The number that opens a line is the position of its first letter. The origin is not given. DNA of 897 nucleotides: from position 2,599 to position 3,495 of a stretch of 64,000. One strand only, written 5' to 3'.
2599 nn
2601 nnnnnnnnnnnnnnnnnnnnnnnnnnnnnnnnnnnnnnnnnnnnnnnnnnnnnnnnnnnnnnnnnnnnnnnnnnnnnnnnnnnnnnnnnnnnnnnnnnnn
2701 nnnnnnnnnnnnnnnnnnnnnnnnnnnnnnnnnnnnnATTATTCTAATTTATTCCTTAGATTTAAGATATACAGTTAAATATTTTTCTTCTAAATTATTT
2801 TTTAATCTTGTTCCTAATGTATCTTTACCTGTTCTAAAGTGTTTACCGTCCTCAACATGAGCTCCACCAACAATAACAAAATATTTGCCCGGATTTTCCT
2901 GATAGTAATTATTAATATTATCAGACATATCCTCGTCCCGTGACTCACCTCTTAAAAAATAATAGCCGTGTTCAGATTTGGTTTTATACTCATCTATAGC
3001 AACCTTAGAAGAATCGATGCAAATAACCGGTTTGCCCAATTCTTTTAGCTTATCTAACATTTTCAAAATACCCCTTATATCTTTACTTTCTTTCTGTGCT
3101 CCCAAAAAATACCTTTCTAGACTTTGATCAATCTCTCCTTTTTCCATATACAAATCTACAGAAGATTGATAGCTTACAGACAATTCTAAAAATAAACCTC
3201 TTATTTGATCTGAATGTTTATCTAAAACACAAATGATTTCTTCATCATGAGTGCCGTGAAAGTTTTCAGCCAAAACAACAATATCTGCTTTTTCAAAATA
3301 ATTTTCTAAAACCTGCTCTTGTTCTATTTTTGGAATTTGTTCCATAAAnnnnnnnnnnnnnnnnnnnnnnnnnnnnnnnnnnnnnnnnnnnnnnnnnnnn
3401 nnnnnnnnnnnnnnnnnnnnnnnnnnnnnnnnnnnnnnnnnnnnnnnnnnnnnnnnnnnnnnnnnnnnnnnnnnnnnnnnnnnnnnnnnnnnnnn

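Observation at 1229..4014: Four enzyme-like non-ribosomal genes and a 600-bp GC-rich gap inserted inside the S10 ribosomal operon between rplB and rpsS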

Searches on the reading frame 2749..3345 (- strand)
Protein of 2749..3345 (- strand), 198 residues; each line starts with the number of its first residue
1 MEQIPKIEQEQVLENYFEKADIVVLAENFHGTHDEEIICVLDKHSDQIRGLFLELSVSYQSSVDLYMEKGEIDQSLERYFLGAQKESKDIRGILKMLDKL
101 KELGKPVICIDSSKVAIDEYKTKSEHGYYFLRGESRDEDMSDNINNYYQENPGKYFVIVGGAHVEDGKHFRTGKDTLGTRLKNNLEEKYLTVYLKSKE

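Call 8: search_protein_families(library=pfam, proteins=[window:2749-3345:-], max_evalue=1)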
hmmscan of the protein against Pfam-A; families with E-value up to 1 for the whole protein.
window:2749-3345:- (198 aa): 6 families
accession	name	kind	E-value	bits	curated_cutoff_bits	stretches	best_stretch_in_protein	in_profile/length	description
PF21852.1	DUF6911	-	0.011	15.9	24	1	79-160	16-95/128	Family of unknown function (DUF6911)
PF16525.10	MHB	-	0.017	15.8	27.4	0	67-99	39-71/77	Haemophore, haem-binding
PF01963.22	TraB_PrgY_gumN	-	0.017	15.4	26.8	1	135-164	216-244/263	TraB/PrgY/gumN family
PF04187.18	Cofac_haem_bdg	-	0.023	15.1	27.7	1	136-167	175-206/213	Haem-binding uptake, Tiki superfamily, ChaN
PF05139.19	Erythro_esteras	-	0.039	14.1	26.4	1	119-192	184-260/358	Erythromycin esterase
PF16189.11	Creatinase_N_2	-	0.17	12.3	29.7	1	59-120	73-134/161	Creatinase/Prolidase N-terminal domain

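Call 9: search_protein_families(library=ncbifam, proteins=[window:2749-3345:-], max_evalue=1)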
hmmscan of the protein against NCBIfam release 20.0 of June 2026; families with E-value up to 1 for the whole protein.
window:2749-3345:- (198 aa): 2 families
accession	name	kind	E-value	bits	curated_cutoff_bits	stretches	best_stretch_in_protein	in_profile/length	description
NF045824.1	RhmsylMtase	equivalog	0.0081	15.6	400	1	102-166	84-149/226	rhamnosyl O-methyltransferase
TIGR04332.1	gamma_Glu_sys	subfamily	0.14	11.3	100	1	123-169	203-249/307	poly-gamma-glutamate system protein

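Call 19: search_solved_structures(query=window:2749-3345:-, max_evalue=10)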
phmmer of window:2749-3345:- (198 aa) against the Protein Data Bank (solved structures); distinct sequences matched with E-value up to 10: 9.
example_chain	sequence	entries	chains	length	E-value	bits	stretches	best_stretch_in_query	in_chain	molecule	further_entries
2no2_A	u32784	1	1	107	0.19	14.8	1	53-101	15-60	Huntingtin-interacting protein 1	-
6ne3_W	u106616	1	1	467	0.78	12.8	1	94-158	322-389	SWI/SNF-related matrix-associated actin-dependent regulator of chromatin subfamily A membe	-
8jib_A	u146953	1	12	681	0.82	12.7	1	9-91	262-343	TK receptor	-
8ji8_A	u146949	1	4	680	0.82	12.7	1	9-91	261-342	TK receptor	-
4il5_A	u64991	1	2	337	1.4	11.9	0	141-158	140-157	Cysteine synthase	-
3bm5_A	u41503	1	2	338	1.4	11.9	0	141-158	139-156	Cysteine synthase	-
4jbn_A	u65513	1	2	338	1.4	11.9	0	141-158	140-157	Cysteine synthase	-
4jbl_A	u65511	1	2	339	1.4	11.9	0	141-158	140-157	Cysteine synthase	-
2pqm_A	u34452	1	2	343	1.5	11.9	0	141-158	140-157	Cysteine synthase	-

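Call 27: find_homologous_proteins(query=window:2749-3345:-, max_evalue=0.001)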
Query window:2749-3345:- (198 aa): 28 proteins with E <= 0.001 among 86 candidates.
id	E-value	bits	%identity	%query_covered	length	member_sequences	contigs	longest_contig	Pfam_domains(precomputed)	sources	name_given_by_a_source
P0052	4.0e-125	433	100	100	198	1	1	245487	-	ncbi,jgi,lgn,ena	ncbi:MAG: hypothetical protein WC095_00560 [Candidatus Paceibacterota bacterium]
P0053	4.6e-70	253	60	95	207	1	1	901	-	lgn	-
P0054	2.3e-63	231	58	94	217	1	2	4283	-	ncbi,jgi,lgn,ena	-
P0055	1.4e-59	219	55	94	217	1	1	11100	-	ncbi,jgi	-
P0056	1.7e-58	216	54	89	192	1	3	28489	-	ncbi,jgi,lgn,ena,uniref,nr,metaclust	ncbi:MAG: hypothetical protein US50_C0016G0024 [Candidatus Nomurabacteria bacterium GW2011_GWB1_37_5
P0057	1.6e-57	212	56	98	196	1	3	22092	-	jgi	jgi:hypothetical protein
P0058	2.5e-56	209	52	96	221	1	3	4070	-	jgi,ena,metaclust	metaclust:\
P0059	8.1e-56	207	56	85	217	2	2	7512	PF04187.19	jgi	jgi:hypothetical protein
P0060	1.5e-54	203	52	96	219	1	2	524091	-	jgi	jgi:hypothetical protein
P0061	5.3e-54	201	52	98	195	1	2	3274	-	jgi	jgi:hypothetical protein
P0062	1.1e-53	200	54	91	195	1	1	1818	-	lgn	-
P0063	1.5e-52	196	51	98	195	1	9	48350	-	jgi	jgi:hypothetical protein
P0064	1.7e-49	186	49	94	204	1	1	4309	-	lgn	-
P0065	4.3e-49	185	45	100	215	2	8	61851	-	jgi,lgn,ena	-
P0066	1.5e-47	180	47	94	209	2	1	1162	-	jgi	jgi:hypothetical protein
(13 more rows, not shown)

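Call 31: find_encoding_contigs(protein=P0057, flank=8000, max_places=2)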
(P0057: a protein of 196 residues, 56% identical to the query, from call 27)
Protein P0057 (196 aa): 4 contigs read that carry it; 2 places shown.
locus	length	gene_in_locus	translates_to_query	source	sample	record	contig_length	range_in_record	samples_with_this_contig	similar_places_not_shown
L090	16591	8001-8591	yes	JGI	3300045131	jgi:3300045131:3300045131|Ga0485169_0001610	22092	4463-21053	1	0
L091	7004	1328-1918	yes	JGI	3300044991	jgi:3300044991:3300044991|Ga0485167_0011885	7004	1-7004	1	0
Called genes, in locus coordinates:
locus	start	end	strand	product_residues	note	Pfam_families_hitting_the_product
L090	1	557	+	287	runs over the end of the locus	PF13365:Trypsin_2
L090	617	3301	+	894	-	PF02861:Clp_N, PF23569:NBD_SMAX1, PF00004:AAA, PF17871:AAA_lid_9, PF00004:AAA, PF07724:AAA_2, PF07728:AAA_5, PF10431:ClpB_D2-small, +6 more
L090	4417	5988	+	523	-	-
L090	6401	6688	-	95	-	-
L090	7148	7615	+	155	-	PF00383:dCMP_cyt_deam_1, PF14437:MafB19-deam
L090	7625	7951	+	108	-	PF04993:TfoX_N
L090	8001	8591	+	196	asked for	-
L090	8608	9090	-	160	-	-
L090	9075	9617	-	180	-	PF04542:Sigma70_r2, PF08281:Sigma70_r4_2, PF04545:Sigma70_r4 (weak)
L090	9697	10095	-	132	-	-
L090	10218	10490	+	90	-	PF01022:HTH_5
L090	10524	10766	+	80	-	PF00462:Glutaredoxin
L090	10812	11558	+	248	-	PF01746:tRNA_m1G_MT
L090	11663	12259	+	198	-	PF01351:RNase_HII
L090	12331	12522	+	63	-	PF01783:Ribosomal_L32p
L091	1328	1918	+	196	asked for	-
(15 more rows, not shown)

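Call 42: search_solved_structures(query=A4, max_evalue=10)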
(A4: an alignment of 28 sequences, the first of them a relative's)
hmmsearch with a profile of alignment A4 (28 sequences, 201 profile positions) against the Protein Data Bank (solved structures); distinct sequences matched with E-value up to 10: 7.
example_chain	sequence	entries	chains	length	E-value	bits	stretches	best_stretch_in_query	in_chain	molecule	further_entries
2rad_A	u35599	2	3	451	0.015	18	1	10-70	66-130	Succinoglycan biosynthesis protein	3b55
6a8j_A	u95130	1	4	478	0.063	15.9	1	13-168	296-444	RTX toxin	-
5w6l_A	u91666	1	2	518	0.073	15.7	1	13-168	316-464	RTX repeat-containing cytotoxin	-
3mgd_A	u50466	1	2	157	0.28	13.8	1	64-122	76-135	Predicted acetyltransferase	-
2qk1_A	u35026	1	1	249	0.4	13.3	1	133-189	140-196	Protein STU2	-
4cca_A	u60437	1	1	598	0.42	13.2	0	146-183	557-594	SYNTAXIN-BINDING PROTEIN 2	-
1qqf_A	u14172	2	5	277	1.3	11.7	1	45-96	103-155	PROTEIN (COMPLEMENT C3DG) | COMPLEMENT C3 PRECURSOR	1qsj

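Call 46: search_protein_families(library=pfam, alignment_id=A4, max_evalue=0.1)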
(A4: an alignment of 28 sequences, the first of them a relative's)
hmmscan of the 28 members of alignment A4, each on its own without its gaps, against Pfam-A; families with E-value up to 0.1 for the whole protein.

A. member 1, P0052 (198 aa): 5 families
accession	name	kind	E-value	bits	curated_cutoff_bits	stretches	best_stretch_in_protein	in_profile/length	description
PF21852.1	DUF6911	-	0.011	15.9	24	1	79-160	16-95/128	Family of unknown function (DUF6911)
PF16525.10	MHB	-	0.017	15.8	27.4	0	67-99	39-71/77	Haemophore, haem-binding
PF01963.22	TraB_PrgY_gumN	-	0.017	15.4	26.8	1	135-164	216-244/263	TraB/PrgY/gumN family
PF04187.18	Cofac_haem_bdg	-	0.023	15.1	27.7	1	136-167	175-206/213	Haem-binding uptake, Tiki superfamily, ChaN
PF05139.19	Erythro_esteras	-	0.039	14.1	26.4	1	119-192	184-260/358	Erythromycin esterase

B. families by the number of members that match (of 28 scanned): 16 families
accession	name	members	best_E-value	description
PF04187.18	Cofac_haem_bdg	17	1.3e-06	Haem-binding uptake, Tiki superfamily, ChaN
PF05139.19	Erythro_esteras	13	0.00011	Erythromycin esterase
PF18950.5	DUF5694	4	2.1e-05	Family of unknown function (DUF5694)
PF01963.22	TraB_PrgY_gumN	3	0.017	TraB/PrgY/gumN family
PF22353.1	PF1197-like_C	1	0.0088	NAD(P)H:rubredoxin oxidoreductase, C-terminal domain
PF21852.1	DUF6911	1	0.011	Family of unknown function (DUF6911)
PF16525.10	MHB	1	0.017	Haemophore, haem-binding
PF18983.5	DUF5717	1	0.021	Family of unknown function (DUF5717)C-terminal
PF00702.32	Hydrolase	1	0.027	haloacid dehalogenase-like hydrolase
PF13407.12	Peripla_BP_4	1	0.028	Periplasmic binding protein domain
PF24100.1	DUF7381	1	0.031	Domain of unknown function (DUF7381)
PF10388.15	YkuI_C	1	0.051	EAL-domain associated signalling protein domain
PF02214.28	BTB_2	1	0.072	BTB/POZ domain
PF16189.11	Creatinase_N_2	1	0.074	Creatinase/Prolidase N-terminal domain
PF22734.1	NNH2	1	0.082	NACHT N-terminal Helical domain 2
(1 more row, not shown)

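Call 63: predict_structure(alignment_id=A4)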
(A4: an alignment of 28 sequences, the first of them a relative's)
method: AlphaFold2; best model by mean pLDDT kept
length: 198 residues; sequences in the alignment: 28
mean_pLDDT: 88.4   pTM: 0.86
mean pLDDT of the five models: 88.4, 87.4, 85.8, 84.3, 83.9
residues with pLDDT >= 90: 139; 70-90: 42; 50-70: 3; < 50: 14
segments of 3 or more residues with pLDDT < 50: 1-12
pLDDT, mean of each block of 10 residues (from residue 1): 37 71 89 86 94 97 98 95 87 94 98 91 88 94 98 96 91 93 94 73
secondary structure, 60 per line:
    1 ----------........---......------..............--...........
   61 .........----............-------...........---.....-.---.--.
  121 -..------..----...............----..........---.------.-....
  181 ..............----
elements in order: H11-18 E22-27 H34-47 E50-56 H57-69 H74-85 H93-103 E107-111 H136-150 E155-160 H161-164 H177-188 E189-194

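Call 70: search_protein_families(library=padloc, proteins=[window:2749-3345:-], max_evalue=0.1)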
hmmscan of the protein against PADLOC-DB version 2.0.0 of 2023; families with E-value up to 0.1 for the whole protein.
window:2749-3345:- (198 aa): 1 family
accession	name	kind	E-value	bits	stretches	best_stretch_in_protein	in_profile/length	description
PDLC00477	JetB1|JetB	-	0.0014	16.9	1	48-117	95-162/189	DUF4194 domain; MukE-like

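Call 90: find_encoding_contigs(protein=P0060, flank=6000, max_places=1)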
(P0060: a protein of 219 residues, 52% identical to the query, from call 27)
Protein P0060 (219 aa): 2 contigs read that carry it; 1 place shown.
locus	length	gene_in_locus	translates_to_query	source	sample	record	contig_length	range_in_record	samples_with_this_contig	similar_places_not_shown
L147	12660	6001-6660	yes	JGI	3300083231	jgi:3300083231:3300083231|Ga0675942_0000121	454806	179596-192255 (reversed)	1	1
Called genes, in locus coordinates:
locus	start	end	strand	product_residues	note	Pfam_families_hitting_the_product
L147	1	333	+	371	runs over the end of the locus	PF01381:HTH_3 (weak), PF06114:Peptidase_M78 (weak), PF10463:Peptidase_U49 (faint)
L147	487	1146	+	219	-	-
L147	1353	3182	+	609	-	-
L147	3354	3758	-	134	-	PF22740:PapZ_C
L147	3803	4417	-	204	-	-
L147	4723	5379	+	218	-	-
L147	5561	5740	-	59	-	-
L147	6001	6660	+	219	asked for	-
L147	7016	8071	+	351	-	PF02661:Fic, PF01978:TrmB (weak)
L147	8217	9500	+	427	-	PF05697:Trigger_N, PF00254:FKBP_C, PF05698:Trigger_C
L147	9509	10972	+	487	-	PF01875:Memo, PF01871:AMMECR1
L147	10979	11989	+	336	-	PF00814:TsaD, PF22521:HypF_C_2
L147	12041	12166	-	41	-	-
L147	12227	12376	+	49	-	-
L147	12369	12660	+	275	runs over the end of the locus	-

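Call 98: search_dna_similar(query=window:2749-3345:-, collection=phages, mode=protein, max_evalue=0.001, max_rows=5)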
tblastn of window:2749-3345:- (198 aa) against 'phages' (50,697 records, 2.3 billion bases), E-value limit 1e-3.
No match.
